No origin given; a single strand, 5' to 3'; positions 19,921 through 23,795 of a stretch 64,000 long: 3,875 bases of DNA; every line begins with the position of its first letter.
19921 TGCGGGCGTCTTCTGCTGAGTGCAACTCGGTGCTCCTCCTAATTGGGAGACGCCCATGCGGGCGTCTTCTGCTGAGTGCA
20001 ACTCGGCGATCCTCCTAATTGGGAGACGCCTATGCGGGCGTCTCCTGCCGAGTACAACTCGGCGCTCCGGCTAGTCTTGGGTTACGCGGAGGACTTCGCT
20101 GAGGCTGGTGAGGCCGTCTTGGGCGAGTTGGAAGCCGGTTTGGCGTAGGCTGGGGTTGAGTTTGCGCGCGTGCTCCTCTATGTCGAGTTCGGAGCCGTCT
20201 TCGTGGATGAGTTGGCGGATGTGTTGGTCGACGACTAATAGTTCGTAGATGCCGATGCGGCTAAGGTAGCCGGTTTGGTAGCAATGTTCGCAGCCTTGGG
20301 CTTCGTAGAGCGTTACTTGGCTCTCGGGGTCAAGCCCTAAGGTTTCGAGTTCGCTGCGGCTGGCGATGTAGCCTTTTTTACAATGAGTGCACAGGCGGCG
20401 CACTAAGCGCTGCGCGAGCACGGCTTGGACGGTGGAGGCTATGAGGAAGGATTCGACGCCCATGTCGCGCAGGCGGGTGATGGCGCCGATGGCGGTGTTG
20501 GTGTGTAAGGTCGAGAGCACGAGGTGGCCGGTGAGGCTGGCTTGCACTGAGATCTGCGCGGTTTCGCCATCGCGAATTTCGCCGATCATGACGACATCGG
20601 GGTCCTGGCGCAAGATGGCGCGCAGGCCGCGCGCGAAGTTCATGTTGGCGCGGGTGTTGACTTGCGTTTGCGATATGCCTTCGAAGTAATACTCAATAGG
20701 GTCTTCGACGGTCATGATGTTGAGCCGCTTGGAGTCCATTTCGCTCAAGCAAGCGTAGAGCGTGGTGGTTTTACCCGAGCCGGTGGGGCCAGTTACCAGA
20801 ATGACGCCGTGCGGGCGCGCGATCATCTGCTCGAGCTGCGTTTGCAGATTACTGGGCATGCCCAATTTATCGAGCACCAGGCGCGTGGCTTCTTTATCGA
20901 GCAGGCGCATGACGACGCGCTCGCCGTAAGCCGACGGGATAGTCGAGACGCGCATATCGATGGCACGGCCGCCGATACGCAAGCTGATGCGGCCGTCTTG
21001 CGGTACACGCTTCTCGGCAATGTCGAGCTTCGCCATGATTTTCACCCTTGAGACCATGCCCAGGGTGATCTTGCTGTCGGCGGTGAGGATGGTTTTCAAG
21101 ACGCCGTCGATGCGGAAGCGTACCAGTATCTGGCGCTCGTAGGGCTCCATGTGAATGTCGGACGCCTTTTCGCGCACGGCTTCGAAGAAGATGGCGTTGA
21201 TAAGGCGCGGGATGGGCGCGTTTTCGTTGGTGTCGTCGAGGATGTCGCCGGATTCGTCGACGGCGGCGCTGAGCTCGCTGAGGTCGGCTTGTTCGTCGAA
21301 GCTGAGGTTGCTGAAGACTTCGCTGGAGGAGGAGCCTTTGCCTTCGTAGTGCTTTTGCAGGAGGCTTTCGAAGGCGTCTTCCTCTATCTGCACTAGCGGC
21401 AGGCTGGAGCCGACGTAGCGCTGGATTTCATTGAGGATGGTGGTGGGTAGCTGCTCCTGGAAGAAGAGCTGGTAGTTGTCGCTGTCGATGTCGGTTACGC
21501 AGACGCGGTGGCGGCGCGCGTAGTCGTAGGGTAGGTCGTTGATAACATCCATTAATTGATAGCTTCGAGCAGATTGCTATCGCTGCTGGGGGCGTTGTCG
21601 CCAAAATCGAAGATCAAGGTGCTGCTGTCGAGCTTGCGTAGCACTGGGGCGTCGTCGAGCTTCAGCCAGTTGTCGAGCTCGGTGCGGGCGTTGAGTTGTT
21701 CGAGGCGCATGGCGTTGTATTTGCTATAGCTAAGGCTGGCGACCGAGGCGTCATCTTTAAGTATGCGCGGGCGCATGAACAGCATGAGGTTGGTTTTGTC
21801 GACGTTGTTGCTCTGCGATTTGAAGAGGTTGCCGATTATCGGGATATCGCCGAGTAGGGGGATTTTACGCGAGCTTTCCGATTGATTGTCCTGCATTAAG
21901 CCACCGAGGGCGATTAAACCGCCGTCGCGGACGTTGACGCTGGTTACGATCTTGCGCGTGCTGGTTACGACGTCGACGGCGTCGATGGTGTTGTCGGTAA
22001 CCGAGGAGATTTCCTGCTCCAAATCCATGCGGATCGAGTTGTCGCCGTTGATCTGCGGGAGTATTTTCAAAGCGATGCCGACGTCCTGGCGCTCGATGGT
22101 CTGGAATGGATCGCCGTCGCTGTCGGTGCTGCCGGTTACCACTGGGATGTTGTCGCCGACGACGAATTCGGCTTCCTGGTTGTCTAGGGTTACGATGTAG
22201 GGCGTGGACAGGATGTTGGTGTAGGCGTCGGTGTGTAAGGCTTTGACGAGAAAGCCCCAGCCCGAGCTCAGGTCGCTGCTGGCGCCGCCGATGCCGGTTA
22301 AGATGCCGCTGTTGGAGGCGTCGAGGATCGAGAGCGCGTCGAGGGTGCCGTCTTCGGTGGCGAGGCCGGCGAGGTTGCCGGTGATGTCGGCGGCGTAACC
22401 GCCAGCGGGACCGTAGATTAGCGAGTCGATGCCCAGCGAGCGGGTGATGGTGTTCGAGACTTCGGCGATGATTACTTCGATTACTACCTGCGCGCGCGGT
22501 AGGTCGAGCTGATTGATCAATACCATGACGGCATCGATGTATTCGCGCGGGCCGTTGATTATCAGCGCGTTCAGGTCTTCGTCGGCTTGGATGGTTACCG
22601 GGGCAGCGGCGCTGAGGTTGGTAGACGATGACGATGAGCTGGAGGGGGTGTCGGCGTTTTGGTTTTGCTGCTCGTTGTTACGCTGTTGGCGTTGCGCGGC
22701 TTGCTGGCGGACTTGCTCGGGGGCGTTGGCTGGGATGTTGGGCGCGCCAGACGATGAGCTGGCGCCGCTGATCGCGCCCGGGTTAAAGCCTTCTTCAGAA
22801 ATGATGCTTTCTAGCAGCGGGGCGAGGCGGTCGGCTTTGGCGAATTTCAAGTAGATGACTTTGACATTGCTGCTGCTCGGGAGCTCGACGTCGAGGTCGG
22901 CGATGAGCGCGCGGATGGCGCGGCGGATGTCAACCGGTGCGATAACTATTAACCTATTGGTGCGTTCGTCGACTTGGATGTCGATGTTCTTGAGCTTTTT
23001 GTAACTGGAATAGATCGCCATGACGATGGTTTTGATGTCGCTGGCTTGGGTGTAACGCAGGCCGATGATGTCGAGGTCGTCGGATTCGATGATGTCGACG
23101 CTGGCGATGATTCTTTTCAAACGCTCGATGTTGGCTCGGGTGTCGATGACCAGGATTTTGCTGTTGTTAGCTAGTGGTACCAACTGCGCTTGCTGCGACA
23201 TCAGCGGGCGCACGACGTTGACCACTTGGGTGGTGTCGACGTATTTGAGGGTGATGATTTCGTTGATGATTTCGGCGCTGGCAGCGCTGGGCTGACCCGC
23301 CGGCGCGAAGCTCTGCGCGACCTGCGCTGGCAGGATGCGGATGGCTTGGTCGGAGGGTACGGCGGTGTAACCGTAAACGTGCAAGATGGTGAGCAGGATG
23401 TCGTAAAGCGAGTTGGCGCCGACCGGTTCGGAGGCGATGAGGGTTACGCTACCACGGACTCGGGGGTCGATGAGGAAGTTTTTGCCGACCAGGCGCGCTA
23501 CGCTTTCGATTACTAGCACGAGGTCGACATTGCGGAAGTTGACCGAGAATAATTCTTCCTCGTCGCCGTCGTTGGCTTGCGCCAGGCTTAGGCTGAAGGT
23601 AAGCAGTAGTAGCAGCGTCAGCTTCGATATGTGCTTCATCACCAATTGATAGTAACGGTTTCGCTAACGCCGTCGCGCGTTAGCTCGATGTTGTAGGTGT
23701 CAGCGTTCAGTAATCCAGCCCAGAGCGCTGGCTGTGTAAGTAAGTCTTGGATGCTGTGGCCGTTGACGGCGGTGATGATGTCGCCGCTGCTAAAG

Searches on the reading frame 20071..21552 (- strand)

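Call 52: search_protein_families(library=pfam, proteins=[window:20071-21552:-], max_evalue=0.00001)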
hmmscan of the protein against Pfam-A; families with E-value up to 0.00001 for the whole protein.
window:20071-21552:- (493 aa): 2 families
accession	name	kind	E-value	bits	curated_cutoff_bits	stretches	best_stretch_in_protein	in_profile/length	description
PF00437.27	T2SSE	-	8e-149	495.7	24.9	1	109-489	3-370/370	Type II/IV secretion system protein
PF22341.1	GSPE_N1E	-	1.7e-17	63.7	27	1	7-69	2-64/64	GSPII protein E, N1E domain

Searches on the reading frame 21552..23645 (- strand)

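Call 52: search_protein_families(library=pfam, proteins=[window:21552-23645:-], max_evalue=0.00001)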
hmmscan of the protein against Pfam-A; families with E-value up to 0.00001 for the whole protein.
window:21552-23645:- (697 aa): 3 families
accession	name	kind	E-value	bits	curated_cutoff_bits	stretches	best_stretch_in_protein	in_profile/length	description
PF00263.26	Secretin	-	6.1e-48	163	27.5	1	469-630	1-169/169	Bacterial type II and III secretion system protein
PF03958.22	Secretin_N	-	2.2e-32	111.5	28.2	3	261-386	1-69/69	Bacterial type II/III secretion system short domain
PF21305.2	type_II_gspD_N0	-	4.5e-23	81.3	27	1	35-104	1-71/71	GspD-like, N0 domain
